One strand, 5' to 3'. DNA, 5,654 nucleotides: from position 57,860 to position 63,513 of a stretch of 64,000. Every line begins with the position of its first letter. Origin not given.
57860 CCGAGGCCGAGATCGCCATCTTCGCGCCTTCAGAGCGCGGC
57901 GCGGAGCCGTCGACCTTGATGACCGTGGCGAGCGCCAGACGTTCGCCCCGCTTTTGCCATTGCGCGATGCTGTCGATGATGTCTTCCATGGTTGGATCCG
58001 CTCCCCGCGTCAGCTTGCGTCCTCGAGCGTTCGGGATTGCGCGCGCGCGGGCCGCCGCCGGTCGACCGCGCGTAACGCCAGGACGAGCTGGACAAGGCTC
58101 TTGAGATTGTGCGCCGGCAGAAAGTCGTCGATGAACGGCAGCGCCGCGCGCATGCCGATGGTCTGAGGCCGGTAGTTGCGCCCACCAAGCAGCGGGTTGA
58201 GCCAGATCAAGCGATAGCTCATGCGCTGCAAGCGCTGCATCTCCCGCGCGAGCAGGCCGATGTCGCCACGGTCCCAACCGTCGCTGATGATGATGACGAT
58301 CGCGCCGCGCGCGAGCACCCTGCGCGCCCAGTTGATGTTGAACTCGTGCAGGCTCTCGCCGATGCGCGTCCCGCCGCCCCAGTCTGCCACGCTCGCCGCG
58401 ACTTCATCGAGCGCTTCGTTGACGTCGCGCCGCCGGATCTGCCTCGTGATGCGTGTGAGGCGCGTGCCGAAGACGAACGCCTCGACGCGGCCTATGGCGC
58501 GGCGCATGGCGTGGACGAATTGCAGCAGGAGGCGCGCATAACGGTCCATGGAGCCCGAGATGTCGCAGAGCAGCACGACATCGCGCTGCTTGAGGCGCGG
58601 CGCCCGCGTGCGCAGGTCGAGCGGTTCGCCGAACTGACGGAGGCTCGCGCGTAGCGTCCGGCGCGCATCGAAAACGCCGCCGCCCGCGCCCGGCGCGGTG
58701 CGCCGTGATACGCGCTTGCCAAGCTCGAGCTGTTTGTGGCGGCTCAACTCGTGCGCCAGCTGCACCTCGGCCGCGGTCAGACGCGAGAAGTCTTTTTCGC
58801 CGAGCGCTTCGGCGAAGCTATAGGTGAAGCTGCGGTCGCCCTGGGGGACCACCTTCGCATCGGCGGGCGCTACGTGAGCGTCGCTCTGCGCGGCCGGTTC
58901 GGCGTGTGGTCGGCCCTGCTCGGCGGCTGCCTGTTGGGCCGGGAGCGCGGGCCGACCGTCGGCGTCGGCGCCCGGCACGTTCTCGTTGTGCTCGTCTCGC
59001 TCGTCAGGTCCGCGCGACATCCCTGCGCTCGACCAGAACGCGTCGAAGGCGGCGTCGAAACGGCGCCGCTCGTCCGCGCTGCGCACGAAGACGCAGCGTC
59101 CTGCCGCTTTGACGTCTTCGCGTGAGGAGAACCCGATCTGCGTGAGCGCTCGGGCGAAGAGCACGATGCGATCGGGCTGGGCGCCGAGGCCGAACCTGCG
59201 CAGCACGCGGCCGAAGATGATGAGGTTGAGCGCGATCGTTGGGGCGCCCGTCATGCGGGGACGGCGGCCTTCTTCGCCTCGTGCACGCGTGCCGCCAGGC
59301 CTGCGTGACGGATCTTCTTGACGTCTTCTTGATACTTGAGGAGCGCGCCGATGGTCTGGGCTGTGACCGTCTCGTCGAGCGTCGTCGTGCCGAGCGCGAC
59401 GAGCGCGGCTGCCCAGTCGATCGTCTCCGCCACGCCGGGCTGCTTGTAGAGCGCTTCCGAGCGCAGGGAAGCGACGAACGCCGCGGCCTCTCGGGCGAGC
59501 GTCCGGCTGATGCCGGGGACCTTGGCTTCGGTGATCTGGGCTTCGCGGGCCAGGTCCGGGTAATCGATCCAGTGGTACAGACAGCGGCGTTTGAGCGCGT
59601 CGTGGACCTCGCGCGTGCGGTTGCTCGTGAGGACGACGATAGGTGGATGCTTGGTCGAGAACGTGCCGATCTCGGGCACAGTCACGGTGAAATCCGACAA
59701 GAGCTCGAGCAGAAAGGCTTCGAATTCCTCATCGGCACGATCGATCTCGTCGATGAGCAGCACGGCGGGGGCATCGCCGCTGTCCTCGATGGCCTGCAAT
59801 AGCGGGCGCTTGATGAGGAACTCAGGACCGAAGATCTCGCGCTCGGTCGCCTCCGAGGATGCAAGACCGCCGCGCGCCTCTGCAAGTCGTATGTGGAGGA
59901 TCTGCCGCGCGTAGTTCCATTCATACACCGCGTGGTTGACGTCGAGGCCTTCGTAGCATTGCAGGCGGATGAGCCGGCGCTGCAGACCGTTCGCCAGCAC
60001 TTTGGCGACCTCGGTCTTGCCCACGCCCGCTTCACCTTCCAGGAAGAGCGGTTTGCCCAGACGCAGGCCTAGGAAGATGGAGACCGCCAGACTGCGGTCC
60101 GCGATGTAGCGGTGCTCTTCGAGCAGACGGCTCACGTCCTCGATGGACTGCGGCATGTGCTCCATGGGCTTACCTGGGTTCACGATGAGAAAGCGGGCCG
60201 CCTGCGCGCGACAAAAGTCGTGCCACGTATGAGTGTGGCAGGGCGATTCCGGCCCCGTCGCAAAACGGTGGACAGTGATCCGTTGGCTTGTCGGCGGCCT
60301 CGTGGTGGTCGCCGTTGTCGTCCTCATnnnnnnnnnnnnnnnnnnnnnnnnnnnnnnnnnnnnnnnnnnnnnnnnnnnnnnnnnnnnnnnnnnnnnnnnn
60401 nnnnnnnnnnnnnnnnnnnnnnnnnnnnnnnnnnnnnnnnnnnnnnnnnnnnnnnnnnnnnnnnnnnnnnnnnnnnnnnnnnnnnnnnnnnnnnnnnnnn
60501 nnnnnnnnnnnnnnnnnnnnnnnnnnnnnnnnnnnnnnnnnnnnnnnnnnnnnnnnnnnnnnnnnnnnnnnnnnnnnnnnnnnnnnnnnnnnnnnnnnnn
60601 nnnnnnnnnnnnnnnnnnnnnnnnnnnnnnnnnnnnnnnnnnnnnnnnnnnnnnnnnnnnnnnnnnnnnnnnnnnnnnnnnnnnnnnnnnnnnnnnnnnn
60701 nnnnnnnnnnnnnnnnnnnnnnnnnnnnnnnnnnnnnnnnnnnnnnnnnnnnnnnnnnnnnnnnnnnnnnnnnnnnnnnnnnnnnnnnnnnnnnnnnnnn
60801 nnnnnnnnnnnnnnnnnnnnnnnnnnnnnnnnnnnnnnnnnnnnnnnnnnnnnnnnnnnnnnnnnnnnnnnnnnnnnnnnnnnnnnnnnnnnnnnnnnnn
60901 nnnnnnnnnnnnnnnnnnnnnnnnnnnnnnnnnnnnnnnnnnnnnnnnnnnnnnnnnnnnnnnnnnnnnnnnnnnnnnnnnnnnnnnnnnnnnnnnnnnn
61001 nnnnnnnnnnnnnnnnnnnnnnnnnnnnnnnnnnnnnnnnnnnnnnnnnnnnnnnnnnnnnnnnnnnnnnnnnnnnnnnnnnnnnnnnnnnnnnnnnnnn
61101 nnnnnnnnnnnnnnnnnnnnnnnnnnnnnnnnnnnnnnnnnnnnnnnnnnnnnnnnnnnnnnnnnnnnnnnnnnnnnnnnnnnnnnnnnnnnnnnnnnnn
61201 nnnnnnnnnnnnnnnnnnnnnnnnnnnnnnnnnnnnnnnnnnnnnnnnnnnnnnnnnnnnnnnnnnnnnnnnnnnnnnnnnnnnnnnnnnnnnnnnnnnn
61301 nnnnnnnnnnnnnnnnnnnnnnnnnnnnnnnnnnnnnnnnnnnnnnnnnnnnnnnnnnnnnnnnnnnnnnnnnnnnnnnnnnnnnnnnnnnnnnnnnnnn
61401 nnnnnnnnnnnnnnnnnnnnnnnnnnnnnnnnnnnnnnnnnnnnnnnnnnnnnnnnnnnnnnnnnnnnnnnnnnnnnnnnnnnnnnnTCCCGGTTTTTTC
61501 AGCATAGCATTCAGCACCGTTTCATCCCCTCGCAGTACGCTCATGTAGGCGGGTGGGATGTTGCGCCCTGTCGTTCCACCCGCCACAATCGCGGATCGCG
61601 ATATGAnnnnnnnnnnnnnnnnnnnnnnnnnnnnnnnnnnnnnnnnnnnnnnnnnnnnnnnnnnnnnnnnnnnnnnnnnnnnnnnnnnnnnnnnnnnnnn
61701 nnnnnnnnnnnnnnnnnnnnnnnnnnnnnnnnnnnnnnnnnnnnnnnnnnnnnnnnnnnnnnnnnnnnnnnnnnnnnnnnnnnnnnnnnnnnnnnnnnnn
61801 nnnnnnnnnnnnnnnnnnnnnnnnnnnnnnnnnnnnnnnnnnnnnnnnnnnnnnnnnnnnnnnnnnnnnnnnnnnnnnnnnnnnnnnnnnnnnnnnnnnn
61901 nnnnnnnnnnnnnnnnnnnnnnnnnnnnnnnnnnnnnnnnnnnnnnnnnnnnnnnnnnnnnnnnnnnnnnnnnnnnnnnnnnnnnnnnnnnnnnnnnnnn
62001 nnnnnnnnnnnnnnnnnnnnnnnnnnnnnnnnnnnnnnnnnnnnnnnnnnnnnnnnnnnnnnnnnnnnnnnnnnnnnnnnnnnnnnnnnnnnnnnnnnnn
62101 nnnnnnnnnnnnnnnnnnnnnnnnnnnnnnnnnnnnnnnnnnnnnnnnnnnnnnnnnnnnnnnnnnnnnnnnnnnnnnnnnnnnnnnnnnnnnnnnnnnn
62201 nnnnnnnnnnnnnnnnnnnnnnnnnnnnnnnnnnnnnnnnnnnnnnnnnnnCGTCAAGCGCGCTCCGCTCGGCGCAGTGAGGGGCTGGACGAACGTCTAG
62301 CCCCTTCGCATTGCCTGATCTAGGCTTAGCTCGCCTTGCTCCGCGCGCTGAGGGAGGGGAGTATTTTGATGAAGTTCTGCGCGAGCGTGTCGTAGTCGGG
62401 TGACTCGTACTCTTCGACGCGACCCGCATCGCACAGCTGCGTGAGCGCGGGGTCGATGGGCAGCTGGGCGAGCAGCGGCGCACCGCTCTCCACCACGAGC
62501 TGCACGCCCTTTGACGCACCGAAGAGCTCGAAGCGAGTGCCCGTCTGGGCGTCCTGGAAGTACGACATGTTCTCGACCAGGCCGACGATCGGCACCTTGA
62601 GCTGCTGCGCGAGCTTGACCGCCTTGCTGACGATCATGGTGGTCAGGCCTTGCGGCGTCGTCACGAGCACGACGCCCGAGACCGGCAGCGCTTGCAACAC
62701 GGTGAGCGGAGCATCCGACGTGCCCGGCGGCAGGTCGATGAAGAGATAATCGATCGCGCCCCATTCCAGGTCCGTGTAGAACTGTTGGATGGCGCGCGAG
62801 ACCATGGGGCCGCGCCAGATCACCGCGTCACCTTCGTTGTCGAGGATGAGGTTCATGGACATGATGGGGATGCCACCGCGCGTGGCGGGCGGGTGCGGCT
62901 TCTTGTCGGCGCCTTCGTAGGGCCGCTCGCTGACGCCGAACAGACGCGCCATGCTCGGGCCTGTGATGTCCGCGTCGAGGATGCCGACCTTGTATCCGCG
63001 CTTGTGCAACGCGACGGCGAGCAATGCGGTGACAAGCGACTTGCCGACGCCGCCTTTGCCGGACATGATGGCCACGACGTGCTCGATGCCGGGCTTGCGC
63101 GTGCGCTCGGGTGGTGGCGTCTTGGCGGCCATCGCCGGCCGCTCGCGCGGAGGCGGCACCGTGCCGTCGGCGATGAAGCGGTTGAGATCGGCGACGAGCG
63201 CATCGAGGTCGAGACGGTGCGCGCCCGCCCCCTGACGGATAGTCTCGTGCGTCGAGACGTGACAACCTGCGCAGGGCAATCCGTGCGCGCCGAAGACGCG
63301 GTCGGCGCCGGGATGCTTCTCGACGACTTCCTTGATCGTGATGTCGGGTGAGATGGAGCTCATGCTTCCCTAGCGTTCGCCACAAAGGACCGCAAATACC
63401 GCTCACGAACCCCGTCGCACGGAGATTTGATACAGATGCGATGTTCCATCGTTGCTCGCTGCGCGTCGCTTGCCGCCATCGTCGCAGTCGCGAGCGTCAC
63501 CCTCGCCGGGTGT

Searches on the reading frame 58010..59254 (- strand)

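Call 22: search_protein_families(library=pfam, proteins=[window:58010-59254:-], max_evalue=0.001)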
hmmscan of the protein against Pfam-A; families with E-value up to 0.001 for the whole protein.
window:58010-59254:- (414 aa): 1 family
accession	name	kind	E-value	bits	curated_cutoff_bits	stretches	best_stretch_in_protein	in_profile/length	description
PF05762.20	VWA_CoxE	-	1e-65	221.7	26.4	1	177-386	9-221/222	VWA domain containing CoxE-like protein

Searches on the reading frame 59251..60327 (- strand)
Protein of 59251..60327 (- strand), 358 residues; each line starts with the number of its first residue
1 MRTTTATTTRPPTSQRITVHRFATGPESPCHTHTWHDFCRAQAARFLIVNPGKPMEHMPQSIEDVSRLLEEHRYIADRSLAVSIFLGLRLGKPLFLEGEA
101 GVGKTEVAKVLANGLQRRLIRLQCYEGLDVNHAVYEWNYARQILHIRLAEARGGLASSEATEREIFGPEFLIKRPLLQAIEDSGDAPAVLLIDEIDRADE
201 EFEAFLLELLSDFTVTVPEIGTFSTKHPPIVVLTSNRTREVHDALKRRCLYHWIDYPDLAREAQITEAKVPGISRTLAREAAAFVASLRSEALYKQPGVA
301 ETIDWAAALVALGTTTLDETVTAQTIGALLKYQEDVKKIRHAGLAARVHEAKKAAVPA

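Call 22: search_protein_families(library=pfam, proteins=[window:59251-60327:-], max_evalue=0.001)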
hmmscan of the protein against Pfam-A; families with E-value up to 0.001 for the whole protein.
window:59251-60327:- (358 aa): 7 families
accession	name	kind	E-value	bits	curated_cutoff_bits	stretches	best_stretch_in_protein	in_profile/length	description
PF07728.20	AAA_5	-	4.5e-11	43.4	22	1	93-249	1-139/139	AAA domain (dynein-related subfamily)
PF00004.35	AAA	-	1.4e-09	39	21.2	1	95-249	2-123/131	ATPase family associated with various cellular activities (AAA)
PF07724.20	AAA_2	-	7.7e-07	29.7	27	1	96-243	8-131/166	AAA domain (Cdc48 subfamily)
PF13401.12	AAA_22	-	1.3e-06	29.2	27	1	93-211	7-109/130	AAA domain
PF13191.12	AAA_16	-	2e-06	28.8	32.6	1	93-212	26-158/167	AAA ATPase domain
PF07726.17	AAA_3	-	2.6e-06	27.8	27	0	188-237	64-112/131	ATPase family associated with various cellular activities (AAA)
PF05496.18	RuvB_N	-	0.00093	19.4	27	0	178-217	76-115/159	Holliday junction DNA helicase RuvB P-loop domain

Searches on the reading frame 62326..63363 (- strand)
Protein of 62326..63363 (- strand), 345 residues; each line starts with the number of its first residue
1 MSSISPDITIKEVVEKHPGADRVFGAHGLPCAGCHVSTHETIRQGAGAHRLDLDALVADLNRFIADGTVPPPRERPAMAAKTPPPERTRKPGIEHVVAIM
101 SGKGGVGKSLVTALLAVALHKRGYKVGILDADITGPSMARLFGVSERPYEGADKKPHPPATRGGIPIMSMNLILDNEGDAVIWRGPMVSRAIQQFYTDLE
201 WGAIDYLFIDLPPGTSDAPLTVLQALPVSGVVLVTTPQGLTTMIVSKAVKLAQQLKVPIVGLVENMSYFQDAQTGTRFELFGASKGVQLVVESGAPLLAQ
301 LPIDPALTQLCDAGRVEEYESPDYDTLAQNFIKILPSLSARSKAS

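Call 22: search_protein_families(library=pfam, proteins=[window:62326-63363:-], max_evalue=0.001)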
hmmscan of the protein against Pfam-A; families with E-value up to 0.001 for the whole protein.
window:62326-63363:- (345 aa): 6 families
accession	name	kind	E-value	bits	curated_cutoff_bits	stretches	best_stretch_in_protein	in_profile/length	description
PF10609.15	ParA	-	1.6e-85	286.9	27.1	1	93-331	2-238/246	NUBPL iron-transfer P-loop NTPase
PF01656.29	CbiA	-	1.9e-11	44.4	25.4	1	97-266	1-82/125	CobQ/CobB/MinD/ParA nucleotide binding domain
PF08984.16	DUF1858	-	8.3e-11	42.3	32.2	1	4-57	1-59/59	Domain of unknown function (DUF1858)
PF13614.12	AAA_31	-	6.1e-07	30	27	1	95-133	2-40/177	AAA domain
PF09140.17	MipZ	-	4.1e-06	26.7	20.7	1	95-143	1-49/262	ATPase MipZ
PF02374.21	ArsA_ATPase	-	0.00052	19.8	24.3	1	98-132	4-38/305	Anion-transporting ATPase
